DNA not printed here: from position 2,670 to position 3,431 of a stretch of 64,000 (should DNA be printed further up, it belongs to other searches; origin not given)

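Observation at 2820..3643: Tandem ssb paralogs inside the rpsF-rpsR ribosomal operon: a PriB-like intermediate?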

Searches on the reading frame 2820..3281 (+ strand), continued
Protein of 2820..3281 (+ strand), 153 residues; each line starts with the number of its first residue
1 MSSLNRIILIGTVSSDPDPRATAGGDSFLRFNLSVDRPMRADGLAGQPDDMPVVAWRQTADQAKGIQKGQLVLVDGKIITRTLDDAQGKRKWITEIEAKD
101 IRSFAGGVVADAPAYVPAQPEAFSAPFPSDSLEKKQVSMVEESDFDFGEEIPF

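Call 36: search_solved_structures(query=window:2820-3281:+, show_alignments=3, max_evalue=0.001)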
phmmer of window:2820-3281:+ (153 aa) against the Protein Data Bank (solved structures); distinct sequences matched with E-value up to 0.001: 32.
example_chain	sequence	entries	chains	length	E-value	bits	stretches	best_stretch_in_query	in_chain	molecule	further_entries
2fxq_A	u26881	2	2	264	2.9e-19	72.8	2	3-102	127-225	Single-strand binding protein | Single-stranded DNA-binding protein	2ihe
2ihf_A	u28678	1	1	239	5.9e-19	71.8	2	3-99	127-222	Single-stranded DNA-binding protein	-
6bhw_A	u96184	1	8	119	3.1e-15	59.8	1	3-102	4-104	Single-stranded DNA-binding protein A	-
6bhx_A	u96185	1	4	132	4.4e-15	59.3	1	3-102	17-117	Single-stranded DNA-binding protein A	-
1se8_A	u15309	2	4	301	3.2e-14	56.5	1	3-123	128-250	Single-strand binding protein | Single-stranded DNA-binding protein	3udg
2cwa_A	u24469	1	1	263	4.1e-14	56.1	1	2-101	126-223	Single-strand binding protein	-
5yyu_A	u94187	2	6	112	3.3e-12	49.9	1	4-102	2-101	Single-stranded DNA-binding protein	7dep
7d8j_A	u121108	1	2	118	3.9e-12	49.7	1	4-102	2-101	Single-stranded DNA-binding protein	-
5xgt_A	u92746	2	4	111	5.4e-12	49.3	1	4-101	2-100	Single-stranded DNA-binding protein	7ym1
8gw5_A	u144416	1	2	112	5.5e-12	49.2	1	4-101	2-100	Single-stranded DNA-binding protein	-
3vdy_A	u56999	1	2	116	6e-12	49.1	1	4-102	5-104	Single-stranded DNA-binding protein ssbB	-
7r4w_A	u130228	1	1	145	1.4e-09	41.4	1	3-101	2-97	Single-stranded DNA-binding protein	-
1z9f_A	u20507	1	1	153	5.7e-09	39.4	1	1-128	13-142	Single-strand binding protein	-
5odn_A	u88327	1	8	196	5.9e-08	36.1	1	3-102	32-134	Single-stranded DNA-binding protein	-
5odp_A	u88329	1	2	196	3.6e-07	33.6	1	3-102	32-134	Single-stranded DNA-binding protein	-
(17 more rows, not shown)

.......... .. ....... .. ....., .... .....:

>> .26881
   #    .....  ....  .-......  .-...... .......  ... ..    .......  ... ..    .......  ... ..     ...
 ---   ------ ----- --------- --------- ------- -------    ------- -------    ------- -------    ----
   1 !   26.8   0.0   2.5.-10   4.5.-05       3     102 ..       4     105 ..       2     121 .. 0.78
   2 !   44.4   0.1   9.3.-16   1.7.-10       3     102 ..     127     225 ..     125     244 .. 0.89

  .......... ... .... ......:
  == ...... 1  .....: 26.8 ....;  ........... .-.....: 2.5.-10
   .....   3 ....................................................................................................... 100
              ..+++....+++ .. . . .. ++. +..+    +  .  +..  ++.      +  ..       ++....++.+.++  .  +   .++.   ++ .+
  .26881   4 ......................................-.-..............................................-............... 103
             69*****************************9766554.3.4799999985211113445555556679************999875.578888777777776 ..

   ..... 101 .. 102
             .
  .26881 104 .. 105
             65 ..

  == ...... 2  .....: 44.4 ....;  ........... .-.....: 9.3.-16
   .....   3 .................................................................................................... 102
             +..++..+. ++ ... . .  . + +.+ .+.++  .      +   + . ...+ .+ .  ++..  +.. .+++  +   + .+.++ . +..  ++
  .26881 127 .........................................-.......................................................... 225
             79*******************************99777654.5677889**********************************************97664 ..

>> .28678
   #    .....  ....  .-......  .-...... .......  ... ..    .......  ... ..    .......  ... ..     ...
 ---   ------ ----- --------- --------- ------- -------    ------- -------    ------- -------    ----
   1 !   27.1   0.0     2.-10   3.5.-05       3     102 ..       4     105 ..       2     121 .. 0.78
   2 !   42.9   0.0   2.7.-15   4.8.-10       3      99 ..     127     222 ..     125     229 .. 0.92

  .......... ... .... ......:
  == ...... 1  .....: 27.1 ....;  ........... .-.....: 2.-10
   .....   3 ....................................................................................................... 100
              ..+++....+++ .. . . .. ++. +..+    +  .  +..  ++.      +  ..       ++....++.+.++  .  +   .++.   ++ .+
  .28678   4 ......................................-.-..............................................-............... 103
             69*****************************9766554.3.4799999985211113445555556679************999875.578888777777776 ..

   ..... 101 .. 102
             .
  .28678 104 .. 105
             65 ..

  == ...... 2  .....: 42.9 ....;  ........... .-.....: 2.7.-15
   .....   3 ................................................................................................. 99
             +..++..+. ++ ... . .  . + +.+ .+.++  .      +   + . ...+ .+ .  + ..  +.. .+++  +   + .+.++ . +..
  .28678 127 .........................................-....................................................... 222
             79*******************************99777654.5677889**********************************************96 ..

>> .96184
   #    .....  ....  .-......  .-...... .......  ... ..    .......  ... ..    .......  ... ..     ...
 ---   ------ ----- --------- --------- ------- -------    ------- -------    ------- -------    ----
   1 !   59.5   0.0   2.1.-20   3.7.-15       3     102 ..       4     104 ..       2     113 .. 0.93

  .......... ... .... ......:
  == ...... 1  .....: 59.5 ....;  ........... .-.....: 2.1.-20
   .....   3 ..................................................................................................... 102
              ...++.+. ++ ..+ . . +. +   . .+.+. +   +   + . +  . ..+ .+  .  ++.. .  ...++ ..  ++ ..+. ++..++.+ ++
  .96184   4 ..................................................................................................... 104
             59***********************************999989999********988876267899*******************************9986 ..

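Call 63: predict_structure(alignment_id=A3)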
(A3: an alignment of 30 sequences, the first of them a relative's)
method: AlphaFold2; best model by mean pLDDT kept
length: 153 residues; sequences in the alignment: 30
mean_pLDDT: 79.6   pTM: 0.61
mean pLDDT of the five models: 79.6, 79.3, 79.1, 78.8, 78.2
residues with pLDDT >= 90: 88; 70-90: 14; 50-70: 33; < 50: 18
segments of 3 or more residues with pLDDT < 50: 112-114, 130-137
pLDDT, mean of each block of 10 residues (from residue 1): 78 96 95 90 83 97 94 96 93 95 71 52 54 48 55 67
secondary structure, 60 per line:
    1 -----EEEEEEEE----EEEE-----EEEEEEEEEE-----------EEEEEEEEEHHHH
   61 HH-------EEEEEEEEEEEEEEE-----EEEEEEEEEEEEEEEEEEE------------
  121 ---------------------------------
elements in order: E6-13 E18-21 E27-36 E48-56 H57-62 E70-84 E90-108

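Call 67: fold_search(model_id=the predicted structure, library=pdb)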
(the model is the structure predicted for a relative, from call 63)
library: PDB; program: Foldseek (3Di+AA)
matches with E <= 10: 1354; with E <= 0.001: 221
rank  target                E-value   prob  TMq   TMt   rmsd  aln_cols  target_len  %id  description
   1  7ym1_B                2.0e-11  1.00  0.61  0.90   1.6       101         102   30  Structure of SsbA protein in complex with the anticancer drug 5-fluorouracil (released 2023-08-02)
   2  8gw5_B                4.6e-11  1.00  0.60  0.90   1.6       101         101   30  Crystal structure of SaSsbA complexed with glycerol (released 2023-09-20)
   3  6bhx_C                5.7e-11  1.00  0.60  0.88   2.0       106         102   33  B. subtilis SsbA with DNA (released 2018-12-19)
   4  6bhw_C                8.3e-11  1.00  0.60  0.87   2.2       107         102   33  B. subtilis SsbA (released 2018-12-19)
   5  6bhw_E                1.0e-10  1.00  0.59  0.88   2.0       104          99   33  B. subtilis SsbA (released 2018-12-19)
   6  5xgt_B                1.1e-10  1.00  0.61  0.88   1.9       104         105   31  Crystal structure of the N-terminal domain of Staphylococcus aureus single-stranded DNA-binding protein SsbA at 1.82 a (released 2017-08-09)
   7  6bhw_G                1.8e-10  1.00  0.59  0.88   1.6        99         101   33  B. subtilis SsbA (released 2018-12-19)
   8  5yyu_A                2.0e-10  1.00  0.61  0.86   2.0       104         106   31  Crystal structure of Staphylococcus aureus single-stranded DNA-binding protein SsbB (released 2018-08-15)
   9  7d8j_A                2.1e-10  1.00  0.60  0.81   2.2       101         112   31  S. aureus SsbB with 5-FU (released 2020-12-23)
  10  5yyu_B                3.0e-10  1.00  0.59  0.86   1.8       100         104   32  Crystal structure of Staphylococcus aureus single-stranded DNA-binding protein SsbB (released 2018-08-15)
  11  6bhw_B                4.0e-10  1.00  0.58  0.86   2.2       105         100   33  B. subtilis SsbA (released 2018-12-19)
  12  6bhw_F                5.2e-10  1.00  0.56  0.86   2.3       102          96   33  B. subtilis SsbA (released 2018-12-19)
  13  3vdy_A                5.8e-10  1.00  0.58  0.86   2.0       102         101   32  B. subtilis SsbB/ssDNA (released 2012-03-14)
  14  5xgt_A                8.9e-10  1.00  0.57  0.81   2.3        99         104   30  Crystal structure of the N-terminal domain of Staphylococcus aureus single-stranded DNA-binding protein SsbA at 1.82 a (released 2017-08-09)
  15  6bhx_D                1.1e-09  1.00  0.57  0.88   1.5       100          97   33  B. subtilis SsbA with DNA (released 2018-12-19)
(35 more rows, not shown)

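Call 69: search_protein_representatives(alignment_id=A3)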
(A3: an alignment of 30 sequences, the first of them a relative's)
Query: 30 sequences, 145 profile positions. Proteins with E-value up to 0.001 (for the whole library): 88115; up to 1e-10: 42801; up to 1e-30: 496. The best 150 are listed.
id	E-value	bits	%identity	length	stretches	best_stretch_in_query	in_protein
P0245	2.7e-56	205.8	-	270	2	3-115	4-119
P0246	1.7e-54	200.0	-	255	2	4-110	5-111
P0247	6.3e-54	198.1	-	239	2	1-106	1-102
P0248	3.5e-50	186.0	-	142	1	1-145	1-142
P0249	4.8e-48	179.0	-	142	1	1-145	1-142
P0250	4.9e-48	179.0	-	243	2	4-112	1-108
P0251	7.9e-48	178.3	-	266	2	3-114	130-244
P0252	1.3e-47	177.6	-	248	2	1-106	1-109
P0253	1.9e-47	177.1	-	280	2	4-145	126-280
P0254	2.2e-47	176.9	-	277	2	3-119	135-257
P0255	3.9e-46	172.9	-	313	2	1-111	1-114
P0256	4.0e-46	172.8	-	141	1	1-145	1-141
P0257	1.6e-45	170.8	-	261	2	1-106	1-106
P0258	2.5e-45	170.2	-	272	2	2-113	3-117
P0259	3.5e-45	169.7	-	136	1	1-145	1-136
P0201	4.1e-45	169.5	-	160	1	1-145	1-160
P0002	1.4e-41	158.1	-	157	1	1-145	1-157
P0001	3.9e-39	150.1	-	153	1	1-145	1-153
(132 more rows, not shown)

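Call 75: list_cluster_members(proteins=[P0001, P0007, P0002, P0145, P0201, P0222, P0129, P0041, P0110, P0124])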
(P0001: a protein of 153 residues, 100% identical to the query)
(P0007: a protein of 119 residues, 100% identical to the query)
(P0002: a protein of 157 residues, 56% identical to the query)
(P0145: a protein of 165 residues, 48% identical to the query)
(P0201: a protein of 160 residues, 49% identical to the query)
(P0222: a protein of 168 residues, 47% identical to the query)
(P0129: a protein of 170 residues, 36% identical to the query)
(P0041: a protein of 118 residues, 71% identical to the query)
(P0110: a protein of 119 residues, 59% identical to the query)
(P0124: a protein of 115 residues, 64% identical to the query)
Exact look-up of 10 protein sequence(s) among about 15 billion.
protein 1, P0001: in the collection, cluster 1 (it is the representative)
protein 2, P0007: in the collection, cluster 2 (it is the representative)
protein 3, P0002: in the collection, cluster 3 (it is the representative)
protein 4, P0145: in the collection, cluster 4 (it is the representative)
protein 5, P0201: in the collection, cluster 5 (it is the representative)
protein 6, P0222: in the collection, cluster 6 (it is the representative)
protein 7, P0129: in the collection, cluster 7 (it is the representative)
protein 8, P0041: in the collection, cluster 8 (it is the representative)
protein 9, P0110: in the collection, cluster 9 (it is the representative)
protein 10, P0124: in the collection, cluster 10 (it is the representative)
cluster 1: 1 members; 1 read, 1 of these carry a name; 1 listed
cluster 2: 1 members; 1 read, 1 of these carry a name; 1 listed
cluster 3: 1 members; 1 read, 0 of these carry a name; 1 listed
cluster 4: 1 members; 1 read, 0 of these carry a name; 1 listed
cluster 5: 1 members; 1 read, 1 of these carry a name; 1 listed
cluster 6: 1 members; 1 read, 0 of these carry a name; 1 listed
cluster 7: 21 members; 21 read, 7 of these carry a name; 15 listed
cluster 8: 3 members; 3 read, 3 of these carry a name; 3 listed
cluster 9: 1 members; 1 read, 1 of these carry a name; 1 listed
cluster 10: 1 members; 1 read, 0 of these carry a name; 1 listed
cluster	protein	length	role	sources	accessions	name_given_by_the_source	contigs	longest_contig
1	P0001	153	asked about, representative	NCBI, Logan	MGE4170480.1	MAG: single-stranded DNA-binding protein [Candidatus Margulisiibacteriota bacterium]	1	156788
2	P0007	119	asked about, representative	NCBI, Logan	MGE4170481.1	MAG: single-stranded DNA-binding protein [Candidatus Margulisiibacteriota bacterium]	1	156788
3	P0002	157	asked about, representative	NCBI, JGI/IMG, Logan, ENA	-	-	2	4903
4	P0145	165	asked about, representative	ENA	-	-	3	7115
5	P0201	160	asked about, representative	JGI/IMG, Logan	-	single-strand DNA-binding protein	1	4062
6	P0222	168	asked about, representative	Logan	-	-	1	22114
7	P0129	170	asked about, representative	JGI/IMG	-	-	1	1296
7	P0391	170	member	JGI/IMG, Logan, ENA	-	single-strand DNA-binding protein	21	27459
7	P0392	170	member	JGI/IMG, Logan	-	single-strand DNA-binding protein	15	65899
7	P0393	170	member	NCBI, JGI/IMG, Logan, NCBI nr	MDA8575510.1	single-stranded DNA-binding protein [Candidatus Marinamargulisbacteria bacterium] | single-strand DNA-binding protein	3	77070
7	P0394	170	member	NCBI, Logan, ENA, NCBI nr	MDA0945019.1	MAG: single-stranded DNA-binding protein [bacterium] | single-stranded DNA-binding protein [bacterium]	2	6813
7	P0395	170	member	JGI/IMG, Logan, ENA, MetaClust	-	\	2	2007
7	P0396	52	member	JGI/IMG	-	hypothetical protein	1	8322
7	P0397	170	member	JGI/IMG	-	single-strand DNA-binding protein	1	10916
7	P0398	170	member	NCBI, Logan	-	-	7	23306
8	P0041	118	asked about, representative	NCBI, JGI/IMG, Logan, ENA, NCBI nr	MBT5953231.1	single-stranded DNA-binding protein [bacterium] | single-strand DNA-binding protein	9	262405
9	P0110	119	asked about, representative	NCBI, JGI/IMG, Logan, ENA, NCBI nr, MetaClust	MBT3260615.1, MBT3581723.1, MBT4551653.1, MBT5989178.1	single-stranded DNA-binding protein [bacterium] | single-strand DNA-binding protein | \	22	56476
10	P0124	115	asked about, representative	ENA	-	-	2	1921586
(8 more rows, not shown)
